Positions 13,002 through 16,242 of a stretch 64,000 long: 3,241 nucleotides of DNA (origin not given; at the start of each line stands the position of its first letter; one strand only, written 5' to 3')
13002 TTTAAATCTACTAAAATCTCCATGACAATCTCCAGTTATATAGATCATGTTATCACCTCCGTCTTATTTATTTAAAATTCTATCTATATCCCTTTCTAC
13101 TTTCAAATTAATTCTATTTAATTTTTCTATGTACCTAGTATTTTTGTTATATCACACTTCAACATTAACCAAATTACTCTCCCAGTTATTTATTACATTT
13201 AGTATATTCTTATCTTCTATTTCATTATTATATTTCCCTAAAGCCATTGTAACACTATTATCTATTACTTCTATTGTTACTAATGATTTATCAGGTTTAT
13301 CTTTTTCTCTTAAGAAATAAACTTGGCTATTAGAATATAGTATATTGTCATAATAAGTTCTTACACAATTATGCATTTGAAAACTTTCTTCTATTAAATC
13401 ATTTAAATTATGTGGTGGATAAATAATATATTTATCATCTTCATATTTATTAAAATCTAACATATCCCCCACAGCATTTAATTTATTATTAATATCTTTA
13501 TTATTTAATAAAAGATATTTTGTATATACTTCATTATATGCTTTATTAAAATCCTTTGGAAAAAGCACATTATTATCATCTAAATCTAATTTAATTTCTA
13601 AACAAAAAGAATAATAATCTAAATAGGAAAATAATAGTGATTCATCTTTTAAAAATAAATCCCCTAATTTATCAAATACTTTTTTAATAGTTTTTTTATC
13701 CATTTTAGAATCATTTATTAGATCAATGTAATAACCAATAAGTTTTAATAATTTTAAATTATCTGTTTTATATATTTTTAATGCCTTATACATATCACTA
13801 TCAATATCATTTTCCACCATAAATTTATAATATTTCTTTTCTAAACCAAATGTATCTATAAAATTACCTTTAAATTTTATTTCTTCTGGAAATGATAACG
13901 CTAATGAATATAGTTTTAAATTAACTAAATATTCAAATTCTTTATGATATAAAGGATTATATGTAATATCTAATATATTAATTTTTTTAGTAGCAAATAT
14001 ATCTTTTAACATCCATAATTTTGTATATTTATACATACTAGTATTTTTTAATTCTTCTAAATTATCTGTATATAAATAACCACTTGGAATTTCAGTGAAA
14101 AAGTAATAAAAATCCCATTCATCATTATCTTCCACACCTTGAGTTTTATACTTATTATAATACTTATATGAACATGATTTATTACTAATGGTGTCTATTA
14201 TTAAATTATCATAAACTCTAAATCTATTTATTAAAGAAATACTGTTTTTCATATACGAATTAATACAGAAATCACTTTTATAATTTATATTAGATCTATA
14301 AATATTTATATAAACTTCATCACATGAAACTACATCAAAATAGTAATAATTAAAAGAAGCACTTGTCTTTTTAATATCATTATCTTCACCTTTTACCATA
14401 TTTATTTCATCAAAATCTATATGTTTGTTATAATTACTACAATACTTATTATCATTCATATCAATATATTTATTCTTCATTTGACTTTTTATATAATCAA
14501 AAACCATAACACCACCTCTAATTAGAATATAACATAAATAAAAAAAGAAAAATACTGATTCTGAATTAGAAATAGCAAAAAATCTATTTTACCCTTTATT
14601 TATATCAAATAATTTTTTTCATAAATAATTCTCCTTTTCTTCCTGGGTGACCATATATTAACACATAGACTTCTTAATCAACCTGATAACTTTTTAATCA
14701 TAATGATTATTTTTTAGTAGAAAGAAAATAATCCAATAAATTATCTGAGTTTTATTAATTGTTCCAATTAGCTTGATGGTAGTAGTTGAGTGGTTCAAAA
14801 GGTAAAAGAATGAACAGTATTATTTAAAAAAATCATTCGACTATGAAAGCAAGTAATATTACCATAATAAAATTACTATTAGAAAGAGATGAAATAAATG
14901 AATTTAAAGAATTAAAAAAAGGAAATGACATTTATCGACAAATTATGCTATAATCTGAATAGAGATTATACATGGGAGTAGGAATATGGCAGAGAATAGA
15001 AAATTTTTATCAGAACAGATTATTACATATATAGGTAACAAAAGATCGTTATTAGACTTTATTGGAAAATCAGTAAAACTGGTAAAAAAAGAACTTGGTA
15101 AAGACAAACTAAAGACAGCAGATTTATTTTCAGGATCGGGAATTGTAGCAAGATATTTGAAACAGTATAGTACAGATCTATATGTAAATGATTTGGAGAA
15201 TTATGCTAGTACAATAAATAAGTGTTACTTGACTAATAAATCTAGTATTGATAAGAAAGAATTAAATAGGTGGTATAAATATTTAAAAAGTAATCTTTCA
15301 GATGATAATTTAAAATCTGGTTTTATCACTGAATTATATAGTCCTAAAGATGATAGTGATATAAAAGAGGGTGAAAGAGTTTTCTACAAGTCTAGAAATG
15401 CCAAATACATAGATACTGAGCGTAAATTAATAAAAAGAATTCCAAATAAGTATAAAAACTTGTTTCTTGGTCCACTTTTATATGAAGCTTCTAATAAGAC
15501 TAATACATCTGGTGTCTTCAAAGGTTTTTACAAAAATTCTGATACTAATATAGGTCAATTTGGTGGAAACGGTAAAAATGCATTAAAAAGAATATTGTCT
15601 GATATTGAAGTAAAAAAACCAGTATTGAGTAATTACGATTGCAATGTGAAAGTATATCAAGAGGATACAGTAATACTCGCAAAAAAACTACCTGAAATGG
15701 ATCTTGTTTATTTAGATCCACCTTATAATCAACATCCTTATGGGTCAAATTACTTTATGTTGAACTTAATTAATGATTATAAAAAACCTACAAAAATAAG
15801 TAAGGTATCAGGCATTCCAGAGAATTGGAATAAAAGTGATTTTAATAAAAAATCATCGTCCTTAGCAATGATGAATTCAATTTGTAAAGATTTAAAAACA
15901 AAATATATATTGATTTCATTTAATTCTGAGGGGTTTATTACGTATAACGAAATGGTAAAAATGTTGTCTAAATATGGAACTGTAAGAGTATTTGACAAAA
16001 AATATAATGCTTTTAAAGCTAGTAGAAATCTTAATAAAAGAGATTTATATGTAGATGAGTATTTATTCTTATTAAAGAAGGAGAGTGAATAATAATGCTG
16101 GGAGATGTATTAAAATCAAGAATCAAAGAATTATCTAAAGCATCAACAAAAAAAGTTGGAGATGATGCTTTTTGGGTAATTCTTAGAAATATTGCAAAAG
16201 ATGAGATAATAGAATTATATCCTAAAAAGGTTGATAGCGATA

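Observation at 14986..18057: Dam-like N6A methyltransferase + 133-aa ORF + DUF262/DUF1524 (GmrSD-like) nuclease in one overlapping operon.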

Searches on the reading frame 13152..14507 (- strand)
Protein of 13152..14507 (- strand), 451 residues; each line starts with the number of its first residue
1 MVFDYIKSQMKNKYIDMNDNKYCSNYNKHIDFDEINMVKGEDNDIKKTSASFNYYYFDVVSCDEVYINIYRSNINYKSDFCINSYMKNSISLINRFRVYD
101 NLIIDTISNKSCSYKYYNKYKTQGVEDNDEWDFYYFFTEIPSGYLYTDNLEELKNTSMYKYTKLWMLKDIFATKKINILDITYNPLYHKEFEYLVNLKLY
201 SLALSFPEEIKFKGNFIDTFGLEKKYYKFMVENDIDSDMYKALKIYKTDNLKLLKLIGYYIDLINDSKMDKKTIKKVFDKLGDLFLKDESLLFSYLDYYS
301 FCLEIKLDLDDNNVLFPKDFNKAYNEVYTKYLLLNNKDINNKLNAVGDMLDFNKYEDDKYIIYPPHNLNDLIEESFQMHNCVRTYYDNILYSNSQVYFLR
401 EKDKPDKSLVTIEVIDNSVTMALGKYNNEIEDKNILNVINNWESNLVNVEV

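Call 3: search_protein_families(library=pfam, proteins=[window:13152-14507:-], max_evalue=0.01)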
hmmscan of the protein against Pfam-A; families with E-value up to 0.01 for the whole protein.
window:13152-14507:- (451 aa): 1 family
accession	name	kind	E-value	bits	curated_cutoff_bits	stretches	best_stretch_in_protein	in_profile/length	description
PF14284.11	PcfJ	-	1.4e-19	70.8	25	1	295-430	2-139/147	PcfJ-like protein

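Call 4: search_protein_families(library=padloc, proteins=[window:13152-14507:-], max_evalue=0.01)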
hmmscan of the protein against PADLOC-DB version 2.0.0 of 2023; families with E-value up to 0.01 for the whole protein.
window:13152-14507:- (451 aa): 0 families

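Call 5: search_protein_families(library=ncbifam, proteins=[window:13152-14507:-], max_evalue=0.01)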
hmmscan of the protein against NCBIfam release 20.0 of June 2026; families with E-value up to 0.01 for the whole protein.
window:13152-14507:- (451 aa): 0 families

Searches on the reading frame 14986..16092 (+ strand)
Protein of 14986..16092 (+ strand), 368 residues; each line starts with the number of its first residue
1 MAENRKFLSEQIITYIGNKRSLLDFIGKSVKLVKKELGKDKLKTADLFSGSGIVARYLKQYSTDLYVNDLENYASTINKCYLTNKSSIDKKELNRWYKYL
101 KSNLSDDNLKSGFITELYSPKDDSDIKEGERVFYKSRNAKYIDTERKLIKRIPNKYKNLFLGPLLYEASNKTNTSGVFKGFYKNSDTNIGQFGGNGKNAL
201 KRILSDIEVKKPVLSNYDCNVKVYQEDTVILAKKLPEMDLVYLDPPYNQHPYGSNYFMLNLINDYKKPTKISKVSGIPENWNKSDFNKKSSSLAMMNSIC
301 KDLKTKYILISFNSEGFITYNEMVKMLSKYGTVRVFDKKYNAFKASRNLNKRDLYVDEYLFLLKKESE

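Call 3: search_protein_families(library=pfam, proteins=[window:14986-16092:+], max_evalue=0.01)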
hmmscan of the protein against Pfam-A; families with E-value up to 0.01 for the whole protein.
window:14986-16092:+ (368 aa): 2 families
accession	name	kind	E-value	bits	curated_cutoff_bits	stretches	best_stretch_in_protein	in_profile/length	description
PF02086.21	MethyltransfD12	-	4.1e-22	79.6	22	1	15-325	1-252/253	D12 class N6 adenine-specific DNA methyltransferase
PF03602.21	Cons_hypoth95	-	0.0035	17.5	24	0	222-251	94-127/182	Conserved hypothetical protein 95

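Call 4: search_protein_families(library=padloc, proteins=[window:14986-16092:+], max_evalue=0.01)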
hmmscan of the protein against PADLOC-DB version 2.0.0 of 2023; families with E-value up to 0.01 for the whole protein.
window:14986-16092:+ (368 aa): 11 families
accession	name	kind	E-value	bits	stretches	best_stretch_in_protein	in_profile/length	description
PDLC03257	MTase_II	-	3.4e-119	396.1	1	2-366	2-342/343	Type II methyltransferase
PDLC03345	MTase_II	-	5.9e-65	217.7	1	5-363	15-393/581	Type II methyltransferase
PDLC03298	MTase_II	-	4.3e-41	139.2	1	12-343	1-305/362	Type II methyltransferase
PDLC03287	MTase_II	-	5.3e-35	119.3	1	14-366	2-339/646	Type II methyltransferase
PDLC03720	oMTase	-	8.6e-29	99.2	1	13-363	4-322/326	orphan methyltransferase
PDLC03373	MTase_II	-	8.1e-24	82.7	1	14-362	10-334/339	Type II methyltransferase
PDLC03292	MTase_II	-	8e-16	55.4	1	14-354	82-402/722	Type II methyltransferase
PDLC03261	MTase_II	-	7.5e-13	45.6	1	43-362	335-641/643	Type II methyltransferase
PDLC03372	MTase_II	-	1.2e-07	29.8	1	208-352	99-247/259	Type II methyltransferase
PDLC03342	MTase_II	-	4.8e-07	27.2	1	12-341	24-353/383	Type II methyltransferase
PDLC04018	PD-Lambda-5_B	-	0.00082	16.7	1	170-250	121-201/291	-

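Call 5: search_protein_families(library=ncbifam, proteins=[window:14986-16092:+], max_evalue=0.01)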
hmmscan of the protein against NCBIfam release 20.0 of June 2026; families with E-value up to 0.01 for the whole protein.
window:14986-16092:+ (368 aa): 1 family
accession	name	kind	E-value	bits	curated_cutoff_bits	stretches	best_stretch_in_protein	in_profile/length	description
TIGR00095.1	TIGR00095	equivalog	0.0029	17.3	117.5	0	226-253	113-140/194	16S rRNA (guanine(966)-N(2))-methyltransferase RsmD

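Call 9: search_solved_structures(query=window:14986-16092:+, max_evalue=0.01)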
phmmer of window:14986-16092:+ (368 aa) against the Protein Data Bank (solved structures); distinct sequences matched with E-value up to 0.01: 0.

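Call 41: search_dna_similar(query=window:14986-16092:+, collection=plasmids, mode=protein, max_rows=25, max_evalue=1e-8)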
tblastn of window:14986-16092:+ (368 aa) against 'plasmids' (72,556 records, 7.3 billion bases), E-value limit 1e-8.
Records with a match: 90; places in all: 91; records where one place covers at least 80% of the query: 89.
Best place of each record, by identity: <60% 90.
By first word of the organism name: Enterococcus 24; Lactococcus 10; Acinetobacter 7; Lactiplantibacillus 5; Staphylococcus 5; Apilactobacillus 4; Rhizobium 4; Lactobacillus 3; Paracoccus 2; Psychrobacter 2; and 20 more.
By predicted mobility (MOB-suite, as given by PLSDB): non-mobilizable 40; conjugative 29; mobilizable 21.
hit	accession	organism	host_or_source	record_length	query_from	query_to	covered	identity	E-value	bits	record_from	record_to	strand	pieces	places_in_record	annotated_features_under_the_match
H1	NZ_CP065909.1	Paracoccus marcusii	Cancer pagurus,whole ...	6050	1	365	99%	44.1%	2e-102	338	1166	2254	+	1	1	DNA adenine methylase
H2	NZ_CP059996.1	Sulfurospirillum diekertiae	single cell,soil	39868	7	352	94%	29.9%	1e-22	107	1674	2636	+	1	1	DNA adenine methylase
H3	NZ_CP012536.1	Psychrobacter sp. P11G5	Botryllus sp.,Single cell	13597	13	365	96%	29.1%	1e-29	127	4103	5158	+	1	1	DNA adenine methylase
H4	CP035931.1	Acinetobacter baumannii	Homo sapiens,blood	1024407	6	362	97%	28.6%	2e-33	138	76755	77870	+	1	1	DNA modification methylase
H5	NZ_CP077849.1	Acinetobacter baumannii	Homo sapiens,Rectal swab_P28_BU14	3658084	6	362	97%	28.6%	2e-33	138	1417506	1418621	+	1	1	none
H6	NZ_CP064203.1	Acinetobacter baumannii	Homo sapiens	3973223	6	362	97%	28.6%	2e-33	138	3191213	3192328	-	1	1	none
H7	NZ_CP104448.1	Acinetobacter baumannii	Homo sapiens,sputum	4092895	6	362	97%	28.6%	2e-33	138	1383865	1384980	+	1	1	none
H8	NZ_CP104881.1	Lactobacillus amylovorus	Pig,Single cell,feces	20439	12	366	96%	28.2%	3e-21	102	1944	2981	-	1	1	DNA adenine methylase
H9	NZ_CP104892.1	Bartonella sp. HY761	pure-culture,feces of bat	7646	12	368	97%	28.0%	1e-21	103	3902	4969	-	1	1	DNA adenine methylase | hypothetical protein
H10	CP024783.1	Lactobacillus johnsonii pf01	pig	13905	13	368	97%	27.5%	5e-24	110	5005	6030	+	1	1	record has no annotation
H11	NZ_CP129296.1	Lactococcus lactis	Food Material,Mixed Culture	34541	15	367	96%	27.7%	1e-19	98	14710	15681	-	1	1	DNA adenine methylase (x2)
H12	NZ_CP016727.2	Lactococcus lactis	Single cell,Fermented Meat Product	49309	15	367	96%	27.7%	1e-19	98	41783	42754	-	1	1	DNA adenine methylase (x2)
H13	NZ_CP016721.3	Lactococcus lactis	Single cell,Fermented Meat Product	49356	15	367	96%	27.7%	1e-19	98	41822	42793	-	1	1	DNA adenine methylase (x2)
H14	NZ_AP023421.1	Pusillibacter faecalis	Homo sapiens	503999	12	366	96%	26.6%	7e-18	93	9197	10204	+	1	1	DNA adenine methylase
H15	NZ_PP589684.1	Lactococcus sp.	Bacterial culture,Dairy environment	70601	13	367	96%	26.5%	1e-16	89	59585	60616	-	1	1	Dam family site-specific DNA-(adenine-N6)-methyltransferase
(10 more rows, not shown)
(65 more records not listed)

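Call 42: get_annotated_region(hit=H1, flank=5000)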
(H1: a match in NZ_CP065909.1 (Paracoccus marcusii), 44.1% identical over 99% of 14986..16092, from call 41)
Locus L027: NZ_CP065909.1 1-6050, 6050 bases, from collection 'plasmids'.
description: Paracoccus marcusii strain CP157 plasmid pCP157_17, complete sequence
organism: Paracoccus marcusii (NCBI taxid 59779)
taxonomy: Bacteria; Pseudomonadota; Alphaproteobacteria; Rhodobacterales; Paracoccaceae; Paracoccus; Paracoccus marcusii
host: -; source: Cancer pagurus,whole organism,carapace,carapace; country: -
typing (MOB-suite, as given by PLSDB): non-mobilizable
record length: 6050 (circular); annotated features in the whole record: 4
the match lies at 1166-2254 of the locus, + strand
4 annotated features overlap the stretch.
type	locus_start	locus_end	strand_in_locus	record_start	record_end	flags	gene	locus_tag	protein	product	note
CDS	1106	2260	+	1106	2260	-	-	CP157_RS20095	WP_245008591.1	DNA adenine methylase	GO:0032775 - DNA methylation on adenine [Evidence IEA]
CDS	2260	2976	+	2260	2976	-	-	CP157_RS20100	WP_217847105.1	EcoRI family type II restriction endonuclease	GO:0009307 - DNA restriction-modification system [Evidence IEA]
CDS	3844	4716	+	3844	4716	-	-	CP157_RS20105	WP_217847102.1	hypothetical protein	-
CDS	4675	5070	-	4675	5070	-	-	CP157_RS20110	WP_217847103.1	hypothetical protein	-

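Call 48: search_protein_families(library=pfam, proteins=[L027:2260-2976:+], max_evalue=0.01)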
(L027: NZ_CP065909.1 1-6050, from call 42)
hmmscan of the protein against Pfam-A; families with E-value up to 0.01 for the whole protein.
L027:2260-2976:+ (238 aa): 1 family
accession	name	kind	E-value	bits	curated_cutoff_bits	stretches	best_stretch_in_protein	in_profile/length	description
PF02963.22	EcoRI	-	2.5e-16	60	22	1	23-162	15-162/257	Restriction endonuclease EcoRI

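Call 66: search_solved_structures(query=L027:2260-2976:+, max_evalue=1, show_alignments=1)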
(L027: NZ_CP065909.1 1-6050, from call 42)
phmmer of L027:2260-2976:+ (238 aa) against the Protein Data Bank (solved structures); distinct sequences matched with E-value up to 1: 5.
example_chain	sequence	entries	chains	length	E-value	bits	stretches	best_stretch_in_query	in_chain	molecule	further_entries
1qps_A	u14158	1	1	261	8.8e-15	58.2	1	25-164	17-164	ENDONUCLEASE ECORI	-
1ckq_A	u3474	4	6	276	9.4e-15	58.1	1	25-164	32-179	PROTEIN (ENDONUCLEASE) | PROTEIN (ECO RI ENDONUCLEASE (E.C.3.1.21.4)) | PROTEIN (ECO RI ENDONUCLEASE)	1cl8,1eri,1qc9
1qri_A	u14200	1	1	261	2.3e-14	56.8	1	25-164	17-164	ECO RI ENDONCULEASE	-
1qrh_A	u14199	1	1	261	2.3e-14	56.8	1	25-164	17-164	ECO RI ENDONCULEASE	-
2oxv_A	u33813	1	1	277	2.6e-14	56.6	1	25-164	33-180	Type II restriction enzyme EcoRI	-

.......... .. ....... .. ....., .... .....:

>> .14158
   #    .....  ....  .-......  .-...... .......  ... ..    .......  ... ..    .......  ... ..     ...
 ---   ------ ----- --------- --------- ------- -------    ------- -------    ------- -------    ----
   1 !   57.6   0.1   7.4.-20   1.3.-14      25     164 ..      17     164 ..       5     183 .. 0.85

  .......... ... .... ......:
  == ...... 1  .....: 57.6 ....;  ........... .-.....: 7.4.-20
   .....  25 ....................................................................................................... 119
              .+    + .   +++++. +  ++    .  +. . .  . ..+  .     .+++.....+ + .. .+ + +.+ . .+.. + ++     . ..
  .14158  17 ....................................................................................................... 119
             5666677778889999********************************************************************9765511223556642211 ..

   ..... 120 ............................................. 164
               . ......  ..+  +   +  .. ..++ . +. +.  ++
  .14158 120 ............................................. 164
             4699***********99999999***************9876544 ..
